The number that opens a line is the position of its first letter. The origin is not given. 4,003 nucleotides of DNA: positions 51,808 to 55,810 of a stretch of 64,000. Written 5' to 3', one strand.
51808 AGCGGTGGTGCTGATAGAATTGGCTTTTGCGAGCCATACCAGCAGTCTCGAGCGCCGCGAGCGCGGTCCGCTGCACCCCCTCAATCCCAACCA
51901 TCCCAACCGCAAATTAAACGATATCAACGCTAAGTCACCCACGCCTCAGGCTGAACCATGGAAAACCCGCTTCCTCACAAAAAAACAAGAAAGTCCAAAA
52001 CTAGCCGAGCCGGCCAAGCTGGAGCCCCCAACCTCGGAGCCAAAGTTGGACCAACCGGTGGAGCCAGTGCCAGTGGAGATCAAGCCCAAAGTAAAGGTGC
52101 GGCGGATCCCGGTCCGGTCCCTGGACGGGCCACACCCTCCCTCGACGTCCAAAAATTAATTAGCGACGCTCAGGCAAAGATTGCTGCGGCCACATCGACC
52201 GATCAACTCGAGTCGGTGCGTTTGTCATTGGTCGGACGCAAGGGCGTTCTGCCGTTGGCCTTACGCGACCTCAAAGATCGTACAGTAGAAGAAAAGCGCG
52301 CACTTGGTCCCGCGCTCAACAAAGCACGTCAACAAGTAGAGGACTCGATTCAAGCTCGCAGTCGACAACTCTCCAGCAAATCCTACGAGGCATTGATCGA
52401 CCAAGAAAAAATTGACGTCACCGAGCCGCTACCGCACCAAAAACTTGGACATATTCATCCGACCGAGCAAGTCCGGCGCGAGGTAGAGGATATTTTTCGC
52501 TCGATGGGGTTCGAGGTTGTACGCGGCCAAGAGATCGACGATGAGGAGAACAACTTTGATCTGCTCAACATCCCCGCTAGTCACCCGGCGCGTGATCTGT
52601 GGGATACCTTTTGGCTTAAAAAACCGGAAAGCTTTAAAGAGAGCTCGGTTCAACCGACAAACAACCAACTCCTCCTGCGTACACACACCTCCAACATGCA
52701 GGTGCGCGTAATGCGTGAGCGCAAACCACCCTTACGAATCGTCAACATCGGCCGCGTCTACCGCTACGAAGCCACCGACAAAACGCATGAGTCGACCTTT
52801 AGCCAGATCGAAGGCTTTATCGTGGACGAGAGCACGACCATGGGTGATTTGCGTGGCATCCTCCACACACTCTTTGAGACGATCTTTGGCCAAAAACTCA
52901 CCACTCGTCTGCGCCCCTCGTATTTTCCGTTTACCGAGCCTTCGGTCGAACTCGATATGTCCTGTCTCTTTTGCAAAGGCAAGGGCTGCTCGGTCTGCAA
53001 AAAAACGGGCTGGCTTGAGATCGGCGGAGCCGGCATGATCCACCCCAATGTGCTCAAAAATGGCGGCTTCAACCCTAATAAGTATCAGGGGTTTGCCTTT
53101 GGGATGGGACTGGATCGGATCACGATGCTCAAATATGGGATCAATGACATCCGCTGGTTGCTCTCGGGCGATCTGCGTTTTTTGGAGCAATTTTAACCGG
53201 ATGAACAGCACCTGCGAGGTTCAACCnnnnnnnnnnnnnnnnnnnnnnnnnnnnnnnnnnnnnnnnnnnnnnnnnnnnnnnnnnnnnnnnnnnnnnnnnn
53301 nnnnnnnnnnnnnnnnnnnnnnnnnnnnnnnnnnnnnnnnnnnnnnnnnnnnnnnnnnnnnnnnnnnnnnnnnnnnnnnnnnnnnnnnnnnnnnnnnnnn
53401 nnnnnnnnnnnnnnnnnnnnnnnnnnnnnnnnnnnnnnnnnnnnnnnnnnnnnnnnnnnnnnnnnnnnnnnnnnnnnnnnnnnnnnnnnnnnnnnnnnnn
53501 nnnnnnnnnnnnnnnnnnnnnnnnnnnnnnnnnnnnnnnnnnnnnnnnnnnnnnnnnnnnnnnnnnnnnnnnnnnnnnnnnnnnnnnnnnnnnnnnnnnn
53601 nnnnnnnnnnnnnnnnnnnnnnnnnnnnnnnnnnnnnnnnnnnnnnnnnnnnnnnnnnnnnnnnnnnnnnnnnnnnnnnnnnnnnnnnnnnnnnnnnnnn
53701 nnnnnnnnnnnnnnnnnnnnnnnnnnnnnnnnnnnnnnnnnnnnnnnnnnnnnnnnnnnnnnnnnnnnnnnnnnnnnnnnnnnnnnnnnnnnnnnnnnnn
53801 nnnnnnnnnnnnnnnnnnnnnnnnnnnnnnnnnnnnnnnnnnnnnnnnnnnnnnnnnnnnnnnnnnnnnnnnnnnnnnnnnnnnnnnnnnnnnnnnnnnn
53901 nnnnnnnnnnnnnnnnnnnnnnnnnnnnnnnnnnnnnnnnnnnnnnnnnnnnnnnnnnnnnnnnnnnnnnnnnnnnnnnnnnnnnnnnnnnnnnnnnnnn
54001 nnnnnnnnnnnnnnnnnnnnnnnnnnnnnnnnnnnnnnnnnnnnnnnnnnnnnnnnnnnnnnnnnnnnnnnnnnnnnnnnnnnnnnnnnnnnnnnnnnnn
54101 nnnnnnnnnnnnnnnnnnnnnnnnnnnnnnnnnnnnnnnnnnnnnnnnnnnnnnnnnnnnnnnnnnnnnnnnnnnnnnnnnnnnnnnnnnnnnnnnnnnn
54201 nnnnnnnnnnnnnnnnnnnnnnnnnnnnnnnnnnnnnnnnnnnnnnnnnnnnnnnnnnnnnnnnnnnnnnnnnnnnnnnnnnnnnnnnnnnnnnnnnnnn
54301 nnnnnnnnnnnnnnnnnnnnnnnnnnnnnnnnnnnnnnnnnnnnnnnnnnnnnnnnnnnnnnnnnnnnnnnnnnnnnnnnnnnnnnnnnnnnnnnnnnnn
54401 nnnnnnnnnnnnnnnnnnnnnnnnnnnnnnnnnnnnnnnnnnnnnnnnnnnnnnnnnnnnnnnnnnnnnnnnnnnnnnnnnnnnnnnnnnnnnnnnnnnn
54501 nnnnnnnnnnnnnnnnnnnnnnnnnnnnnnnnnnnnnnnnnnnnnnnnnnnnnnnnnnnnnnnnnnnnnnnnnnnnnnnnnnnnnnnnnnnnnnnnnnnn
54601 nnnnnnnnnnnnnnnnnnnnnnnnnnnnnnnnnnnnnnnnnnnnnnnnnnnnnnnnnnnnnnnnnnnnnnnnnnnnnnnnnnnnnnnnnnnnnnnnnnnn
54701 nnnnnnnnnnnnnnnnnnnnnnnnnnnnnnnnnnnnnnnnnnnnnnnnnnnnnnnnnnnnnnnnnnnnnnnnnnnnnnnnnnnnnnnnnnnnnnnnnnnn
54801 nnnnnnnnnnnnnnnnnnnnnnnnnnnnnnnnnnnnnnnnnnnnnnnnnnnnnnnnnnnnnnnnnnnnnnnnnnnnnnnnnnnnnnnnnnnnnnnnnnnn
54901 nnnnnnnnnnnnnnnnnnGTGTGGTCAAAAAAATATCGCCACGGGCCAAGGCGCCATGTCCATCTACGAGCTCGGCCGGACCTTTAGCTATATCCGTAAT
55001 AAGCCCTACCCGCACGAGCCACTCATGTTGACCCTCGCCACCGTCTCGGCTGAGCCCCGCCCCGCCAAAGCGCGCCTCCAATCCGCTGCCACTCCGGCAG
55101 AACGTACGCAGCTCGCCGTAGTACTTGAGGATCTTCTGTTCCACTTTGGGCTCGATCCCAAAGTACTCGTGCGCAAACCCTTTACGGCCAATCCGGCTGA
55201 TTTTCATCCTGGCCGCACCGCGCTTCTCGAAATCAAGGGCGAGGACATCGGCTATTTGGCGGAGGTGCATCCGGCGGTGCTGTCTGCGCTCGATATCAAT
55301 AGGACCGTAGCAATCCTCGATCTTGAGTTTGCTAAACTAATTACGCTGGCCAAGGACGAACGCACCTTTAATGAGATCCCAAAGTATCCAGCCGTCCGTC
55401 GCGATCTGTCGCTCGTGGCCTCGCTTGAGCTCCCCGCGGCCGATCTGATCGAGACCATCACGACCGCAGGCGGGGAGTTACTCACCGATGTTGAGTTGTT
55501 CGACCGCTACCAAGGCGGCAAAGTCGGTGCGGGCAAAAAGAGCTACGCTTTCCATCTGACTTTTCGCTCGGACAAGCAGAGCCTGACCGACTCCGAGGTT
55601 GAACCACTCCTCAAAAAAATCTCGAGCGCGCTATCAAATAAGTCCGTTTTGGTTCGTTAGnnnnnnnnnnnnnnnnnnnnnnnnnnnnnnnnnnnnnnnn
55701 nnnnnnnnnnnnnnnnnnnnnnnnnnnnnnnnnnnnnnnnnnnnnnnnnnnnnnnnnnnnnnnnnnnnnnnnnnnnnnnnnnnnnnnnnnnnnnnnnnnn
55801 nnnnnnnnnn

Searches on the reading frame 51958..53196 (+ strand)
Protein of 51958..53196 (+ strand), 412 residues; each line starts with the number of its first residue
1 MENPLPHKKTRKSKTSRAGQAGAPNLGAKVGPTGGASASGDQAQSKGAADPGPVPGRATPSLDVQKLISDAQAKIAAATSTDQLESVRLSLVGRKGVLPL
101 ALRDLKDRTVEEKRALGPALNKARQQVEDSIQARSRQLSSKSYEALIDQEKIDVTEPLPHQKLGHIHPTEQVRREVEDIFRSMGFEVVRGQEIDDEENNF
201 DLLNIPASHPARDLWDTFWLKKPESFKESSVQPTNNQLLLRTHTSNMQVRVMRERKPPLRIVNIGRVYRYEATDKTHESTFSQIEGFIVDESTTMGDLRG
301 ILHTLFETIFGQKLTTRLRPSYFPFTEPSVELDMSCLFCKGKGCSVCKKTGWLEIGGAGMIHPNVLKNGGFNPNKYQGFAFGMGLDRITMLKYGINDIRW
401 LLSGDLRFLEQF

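Call 37: search_protein_families(library=pfam, proteins=[window:51958-53196:+], max_evalue=0.01)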
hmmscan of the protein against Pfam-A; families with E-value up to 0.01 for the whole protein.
window:51958-53196:+ (412 aa): 4 families
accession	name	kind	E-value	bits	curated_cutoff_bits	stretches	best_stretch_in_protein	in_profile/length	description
PF01409.25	tRNA-synt_2d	-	2.8e-97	325.5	19.8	1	151-412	1-246/246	tRNA synthetases class II core domain (F)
PF02912.23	Phe_tRNA-synt_N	-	1.5e-14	54.1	22.3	1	80-144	2-66/69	Aminoacyl tRNA synthetase class II, N-terminal domain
PF00587.30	tRNA-synt_2b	-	0.0021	18.6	29.3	1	219-298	2-79/179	tRNA synthetase class II core domain (G, H, P, S and T)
PF00152.25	tRNA-synt_2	-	0.003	17.1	25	0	260-312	93-147/308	tRNA synthetases class II (D, K and N)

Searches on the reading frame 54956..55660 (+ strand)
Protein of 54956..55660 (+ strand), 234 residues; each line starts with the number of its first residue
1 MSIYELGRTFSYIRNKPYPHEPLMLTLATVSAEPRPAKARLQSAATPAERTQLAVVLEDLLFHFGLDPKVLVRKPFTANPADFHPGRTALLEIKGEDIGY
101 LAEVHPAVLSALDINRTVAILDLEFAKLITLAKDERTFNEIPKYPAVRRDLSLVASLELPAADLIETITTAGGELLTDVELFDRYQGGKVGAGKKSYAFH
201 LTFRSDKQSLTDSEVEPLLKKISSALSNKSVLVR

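Call 38: search_protein_families(library=pfam, proteins=[window:54956-55660:+], max_evalue=0.01)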
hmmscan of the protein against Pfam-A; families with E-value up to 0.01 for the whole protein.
window:54956-55660:+ (234 aa): 2 families
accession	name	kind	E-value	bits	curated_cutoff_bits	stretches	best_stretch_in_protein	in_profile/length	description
PF03147.19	FDX-ACB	-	2.2e-26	92.6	31.1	1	142-229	1-88/94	Ferredoxin-fold anticodon binding domain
PF17759.6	tRNA_synthFbeta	-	1.4e-15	57.8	22.4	1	2-124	98-213/214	Phenylalanyl tRNA synthetase beta chain CLM domain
